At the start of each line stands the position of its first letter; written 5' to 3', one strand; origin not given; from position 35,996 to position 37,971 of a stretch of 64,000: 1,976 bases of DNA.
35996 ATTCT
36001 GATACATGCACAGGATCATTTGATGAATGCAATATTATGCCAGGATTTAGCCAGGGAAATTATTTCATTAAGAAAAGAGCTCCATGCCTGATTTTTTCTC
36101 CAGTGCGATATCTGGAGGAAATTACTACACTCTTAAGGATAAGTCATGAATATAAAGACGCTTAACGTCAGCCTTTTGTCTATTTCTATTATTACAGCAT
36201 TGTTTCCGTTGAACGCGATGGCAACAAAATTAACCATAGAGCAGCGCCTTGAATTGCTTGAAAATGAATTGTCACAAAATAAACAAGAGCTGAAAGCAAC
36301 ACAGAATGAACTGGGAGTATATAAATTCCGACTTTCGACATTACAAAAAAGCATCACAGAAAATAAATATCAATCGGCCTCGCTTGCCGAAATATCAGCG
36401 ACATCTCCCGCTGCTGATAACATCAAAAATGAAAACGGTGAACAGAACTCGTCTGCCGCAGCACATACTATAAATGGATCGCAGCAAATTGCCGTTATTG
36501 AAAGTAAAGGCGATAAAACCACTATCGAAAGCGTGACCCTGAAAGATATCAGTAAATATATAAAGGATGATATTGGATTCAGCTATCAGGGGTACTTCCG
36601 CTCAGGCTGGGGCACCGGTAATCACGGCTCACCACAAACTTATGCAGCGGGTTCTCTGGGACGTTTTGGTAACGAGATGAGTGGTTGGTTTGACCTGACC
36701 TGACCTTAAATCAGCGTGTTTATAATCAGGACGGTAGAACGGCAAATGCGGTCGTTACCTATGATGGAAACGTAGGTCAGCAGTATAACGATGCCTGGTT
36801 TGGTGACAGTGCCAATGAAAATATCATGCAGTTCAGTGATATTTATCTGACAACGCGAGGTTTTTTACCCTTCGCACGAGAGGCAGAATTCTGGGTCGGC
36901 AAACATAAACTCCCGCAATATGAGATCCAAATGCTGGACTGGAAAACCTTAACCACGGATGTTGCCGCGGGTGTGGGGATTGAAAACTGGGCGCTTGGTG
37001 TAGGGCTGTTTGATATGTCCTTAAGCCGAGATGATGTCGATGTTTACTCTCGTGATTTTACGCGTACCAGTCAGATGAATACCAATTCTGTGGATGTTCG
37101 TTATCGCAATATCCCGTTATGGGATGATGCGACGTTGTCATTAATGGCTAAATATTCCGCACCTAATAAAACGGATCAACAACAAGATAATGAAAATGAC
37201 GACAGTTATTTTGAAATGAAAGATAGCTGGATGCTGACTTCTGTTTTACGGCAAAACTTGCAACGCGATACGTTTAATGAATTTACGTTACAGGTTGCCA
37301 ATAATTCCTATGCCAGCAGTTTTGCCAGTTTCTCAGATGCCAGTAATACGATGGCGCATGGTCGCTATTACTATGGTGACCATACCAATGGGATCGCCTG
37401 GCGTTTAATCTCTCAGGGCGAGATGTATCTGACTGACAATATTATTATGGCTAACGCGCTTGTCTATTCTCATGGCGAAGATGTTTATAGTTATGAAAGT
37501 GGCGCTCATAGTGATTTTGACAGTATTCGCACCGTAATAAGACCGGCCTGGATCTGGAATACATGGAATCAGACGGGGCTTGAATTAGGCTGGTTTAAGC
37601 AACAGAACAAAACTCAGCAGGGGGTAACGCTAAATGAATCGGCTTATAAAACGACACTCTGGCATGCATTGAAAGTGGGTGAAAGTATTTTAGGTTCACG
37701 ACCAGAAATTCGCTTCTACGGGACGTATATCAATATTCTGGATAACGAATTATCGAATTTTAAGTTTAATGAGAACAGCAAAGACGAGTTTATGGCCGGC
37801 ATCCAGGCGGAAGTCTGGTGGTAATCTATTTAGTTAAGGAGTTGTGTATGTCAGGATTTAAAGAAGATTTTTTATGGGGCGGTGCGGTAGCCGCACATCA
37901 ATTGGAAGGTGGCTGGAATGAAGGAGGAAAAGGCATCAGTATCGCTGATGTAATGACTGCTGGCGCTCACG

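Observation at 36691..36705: Porin gene inactivated by a TGACC pentanucleotide repeat expansion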

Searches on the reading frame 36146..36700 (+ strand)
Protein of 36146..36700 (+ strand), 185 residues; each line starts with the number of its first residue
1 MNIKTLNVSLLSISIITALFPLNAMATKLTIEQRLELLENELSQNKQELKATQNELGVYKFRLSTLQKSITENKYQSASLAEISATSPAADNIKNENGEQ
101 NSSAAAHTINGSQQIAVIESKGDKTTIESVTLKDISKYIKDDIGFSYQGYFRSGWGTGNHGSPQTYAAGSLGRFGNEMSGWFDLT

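Call 12: find_encoding_contigs(protein=window:36146-36700:+, flank=3000, max_places=10)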
Protein seq(185 aa) (185 aa): 6 contigs read that carry it; 3 places shown.
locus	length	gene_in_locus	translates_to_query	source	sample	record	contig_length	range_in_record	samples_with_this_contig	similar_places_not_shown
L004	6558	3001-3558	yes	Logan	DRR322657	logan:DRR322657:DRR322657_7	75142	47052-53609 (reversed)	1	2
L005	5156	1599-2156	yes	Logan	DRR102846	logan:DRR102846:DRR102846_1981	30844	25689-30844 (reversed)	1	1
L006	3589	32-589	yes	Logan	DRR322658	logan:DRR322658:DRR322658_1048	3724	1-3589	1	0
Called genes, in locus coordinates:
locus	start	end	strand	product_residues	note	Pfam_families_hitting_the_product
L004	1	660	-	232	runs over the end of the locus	PF00392:GntR, PF07702:UTRA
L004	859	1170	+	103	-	PF02302:PTS_IIB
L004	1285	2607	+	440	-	PF02378:PTS_EIIC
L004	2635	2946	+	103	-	PF02255:PTS_IIA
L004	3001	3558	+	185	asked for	PF11471:Sugarporin_N, PF02264:LamB (weak)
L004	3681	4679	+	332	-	PF02264:LamB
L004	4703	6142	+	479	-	PF00232:Glyco_hydro_1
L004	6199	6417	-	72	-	PF13999:MarB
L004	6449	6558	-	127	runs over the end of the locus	PF12833:HTH_18, PF00165:HTH_AraC (weak)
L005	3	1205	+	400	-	PF02378:PTS_EIIC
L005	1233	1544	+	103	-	PF02255:PTS_IIA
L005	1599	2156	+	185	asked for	PF11471:Sugarporin_N, PF02264:LamB (weak)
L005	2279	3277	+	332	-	PF02264:LamB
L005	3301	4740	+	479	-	PF00232:Glyco_hydro_1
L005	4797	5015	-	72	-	PF13999:MarB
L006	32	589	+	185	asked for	PF11471:Sugarporin_N, PF02264:LamB (weak)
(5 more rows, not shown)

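Call 32: find_encoding_contigs(protein=P0003, flank=2500, max_places=4)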
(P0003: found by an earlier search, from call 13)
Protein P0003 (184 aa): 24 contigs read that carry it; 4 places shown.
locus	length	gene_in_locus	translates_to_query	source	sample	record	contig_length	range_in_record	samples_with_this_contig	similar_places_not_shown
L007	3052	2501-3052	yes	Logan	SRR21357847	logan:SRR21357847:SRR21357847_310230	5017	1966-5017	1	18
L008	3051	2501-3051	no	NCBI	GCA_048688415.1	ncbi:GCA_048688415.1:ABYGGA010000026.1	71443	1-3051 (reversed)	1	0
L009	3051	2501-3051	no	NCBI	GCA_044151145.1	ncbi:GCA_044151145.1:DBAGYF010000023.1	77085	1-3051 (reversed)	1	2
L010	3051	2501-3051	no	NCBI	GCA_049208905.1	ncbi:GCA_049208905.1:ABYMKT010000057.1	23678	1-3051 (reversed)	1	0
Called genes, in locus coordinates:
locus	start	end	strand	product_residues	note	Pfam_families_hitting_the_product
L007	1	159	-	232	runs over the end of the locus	PF00392:GntR, PF07702:UTRA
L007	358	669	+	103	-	PF02302:PTS_IIB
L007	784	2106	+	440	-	PF02378:PTS_EIIC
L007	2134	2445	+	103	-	PF02255:PTS_IIA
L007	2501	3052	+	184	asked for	PF11471:Sugarporin_N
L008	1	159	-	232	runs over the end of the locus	PF00392:GntR, PF07702:UTRA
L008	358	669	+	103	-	PF02302:PTS_IIB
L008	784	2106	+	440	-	PF02378:PTS_EIIC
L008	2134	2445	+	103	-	PF02255:PTS_IIA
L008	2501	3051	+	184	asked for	PF11471:Sugarporin_N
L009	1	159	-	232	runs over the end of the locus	PF00392:GntR, PF07702:UTRA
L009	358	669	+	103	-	PF02302:PTS_IIB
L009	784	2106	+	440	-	PF02378:PTS_EIIC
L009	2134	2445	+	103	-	PF02255:PTS_IIA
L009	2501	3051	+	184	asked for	PF11471:Sugarporin_N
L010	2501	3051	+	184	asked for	PF11471:Sugarporin_N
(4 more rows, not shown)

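Call 39: find_encoding_contigs(protein=P0016, flank=1500, max_places=10)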
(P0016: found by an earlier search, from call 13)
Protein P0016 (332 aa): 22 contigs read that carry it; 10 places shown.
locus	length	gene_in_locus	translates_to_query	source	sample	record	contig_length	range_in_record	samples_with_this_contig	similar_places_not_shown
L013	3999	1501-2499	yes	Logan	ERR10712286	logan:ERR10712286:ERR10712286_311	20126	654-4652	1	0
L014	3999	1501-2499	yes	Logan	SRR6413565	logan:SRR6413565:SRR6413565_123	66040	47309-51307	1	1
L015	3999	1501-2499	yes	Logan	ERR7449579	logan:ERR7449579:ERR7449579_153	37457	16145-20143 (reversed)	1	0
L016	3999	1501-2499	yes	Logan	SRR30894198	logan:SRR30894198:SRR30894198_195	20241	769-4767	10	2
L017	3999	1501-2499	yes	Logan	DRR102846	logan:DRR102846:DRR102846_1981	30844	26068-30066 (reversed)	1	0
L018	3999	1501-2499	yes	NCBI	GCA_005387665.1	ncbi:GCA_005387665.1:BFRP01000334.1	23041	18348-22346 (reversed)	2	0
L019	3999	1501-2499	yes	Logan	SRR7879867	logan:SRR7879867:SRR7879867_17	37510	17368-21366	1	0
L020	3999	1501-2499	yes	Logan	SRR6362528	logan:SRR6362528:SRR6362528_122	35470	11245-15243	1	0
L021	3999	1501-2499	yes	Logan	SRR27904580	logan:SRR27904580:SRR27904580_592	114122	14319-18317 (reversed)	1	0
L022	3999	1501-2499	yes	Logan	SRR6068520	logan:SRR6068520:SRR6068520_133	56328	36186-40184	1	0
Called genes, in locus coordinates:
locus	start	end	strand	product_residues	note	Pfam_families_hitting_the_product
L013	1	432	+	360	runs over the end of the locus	?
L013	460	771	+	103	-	PF02255:PTS_IIA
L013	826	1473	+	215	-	PF11471:Sugarporin_N, PF02264:LamB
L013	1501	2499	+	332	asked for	PF02264:LamB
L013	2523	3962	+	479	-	PF00232:Glyco_hydro_1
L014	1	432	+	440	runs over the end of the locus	PF02378:PTS_EIIC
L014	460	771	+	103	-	PF02255:PTS_IIA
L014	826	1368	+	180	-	PF11471:Sugarporin_N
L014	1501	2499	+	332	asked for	PF02264:LamB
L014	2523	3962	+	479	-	PF00232:Glyco_hydro_1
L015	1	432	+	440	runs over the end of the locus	PF02378:PTS_EIIC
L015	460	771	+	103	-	PF02255:PTS_IIA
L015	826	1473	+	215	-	PF11471:Sugarporin_N, PF02264:LamB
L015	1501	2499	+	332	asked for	PF02264:LamB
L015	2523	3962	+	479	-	PF00232:Glyco_hydro_1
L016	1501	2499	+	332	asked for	PF02264:LamB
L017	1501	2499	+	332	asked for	PF02264:LamB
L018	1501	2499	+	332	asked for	PF02264:LamB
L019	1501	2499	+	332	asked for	PF02264:LamB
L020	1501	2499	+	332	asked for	PF02264:LamB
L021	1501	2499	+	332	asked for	PF02264:LamB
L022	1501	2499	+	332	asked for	PF02264:LamB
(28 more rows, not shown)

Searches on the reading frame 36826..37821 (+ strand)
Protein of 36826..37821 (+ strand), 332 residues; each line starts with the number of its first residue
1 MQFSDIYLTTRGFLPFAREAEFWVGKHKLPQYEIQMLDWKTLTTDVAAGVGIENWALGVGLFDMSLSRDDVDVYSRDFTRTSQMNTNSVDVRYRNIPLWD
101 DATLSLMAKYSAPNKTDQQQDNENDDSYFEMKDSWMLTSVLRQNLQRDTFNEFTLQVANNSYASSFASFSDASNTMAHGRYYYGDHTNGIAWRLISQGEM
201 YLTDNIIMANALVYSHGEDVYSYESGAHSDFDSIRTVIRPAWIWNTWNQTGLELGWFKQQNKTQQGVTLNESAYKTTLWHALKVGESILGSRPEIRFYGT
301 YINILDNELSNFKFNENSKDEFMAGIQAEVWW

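Call 13: list_cluster_members(proteins=[window:36146-36700:+, window:36826-37821:+])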
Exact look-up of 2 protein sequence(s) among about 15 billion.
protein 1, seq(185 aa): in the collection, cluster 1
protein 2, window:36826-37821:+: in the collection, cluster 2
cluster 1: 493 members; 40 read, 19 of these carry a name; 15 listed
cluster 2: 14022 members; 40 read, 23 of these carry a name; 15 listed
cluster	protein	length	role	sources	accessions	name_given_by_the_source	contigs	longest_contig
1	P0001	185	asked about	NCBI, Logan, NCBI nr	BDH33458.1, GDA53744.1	hypothetical protein TRECRb50_22740 [Escherichia coli]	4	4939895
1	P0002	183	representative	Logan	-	-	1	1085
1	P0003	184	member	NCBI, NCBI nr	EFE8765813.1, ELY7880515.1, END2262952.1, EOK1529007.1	carbohydrate porin, partial [Escherichia coli] | carbohydrate porin [Escherichia coli]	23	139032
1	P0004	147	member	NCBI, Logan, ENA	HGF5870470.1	TPA: carbohydrate porin, partial [Escherichia coli]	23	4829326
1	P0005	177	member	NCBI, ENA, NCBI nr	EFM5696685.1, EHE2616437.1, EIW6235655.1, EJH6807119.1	carbohydrate porin [Escherichia coli]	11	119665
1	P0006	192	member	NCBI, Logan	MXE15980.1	carbohydrate porin, partial [Escherichia coli]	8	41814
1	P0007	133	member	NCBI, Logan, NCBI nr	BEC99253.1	hypothetical protein VEE64_23290 [Escherichia coli]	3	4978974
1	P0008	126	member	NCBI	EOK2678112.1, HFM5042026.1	TPA: carbohydrate porin, partial [Escherichia coli]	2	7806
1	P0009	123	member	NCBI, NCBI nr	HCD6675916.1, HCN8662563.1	TPA: carbohydrate porin, partial [Escherichia coli] | carbohydrate porin [Escherichia coli]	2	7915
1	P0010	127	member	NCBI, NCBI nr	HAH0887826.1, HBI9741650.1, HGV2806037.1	TPA: carbohydrate porin, partial [Escherichia coli] | carbohydrate porin [Escherichia coli]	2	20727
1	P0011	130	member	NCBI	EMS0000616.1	carbohydrate porin, partial [Escherichia coli]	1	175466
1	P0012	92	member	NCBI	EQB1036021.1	carbohydrate porin, partial [Escherichia coli]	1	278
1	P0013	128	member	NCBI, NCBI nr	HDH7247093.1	TPA: carbohydrate porin, partial [Escherichia coli] | carbohydrate porin [Escherichia coli]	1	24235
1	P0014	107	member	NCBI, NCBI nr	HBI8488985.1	TPA: carbohydrate porin, partial [Escherichia coli] | carbohydrate porin [Escherichia coli]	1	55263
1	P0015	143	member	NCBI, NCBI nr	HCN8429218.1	TPA: carbohydrate porin, partial [Escherichia coli] | carbohydrate porin [Escherichia coli]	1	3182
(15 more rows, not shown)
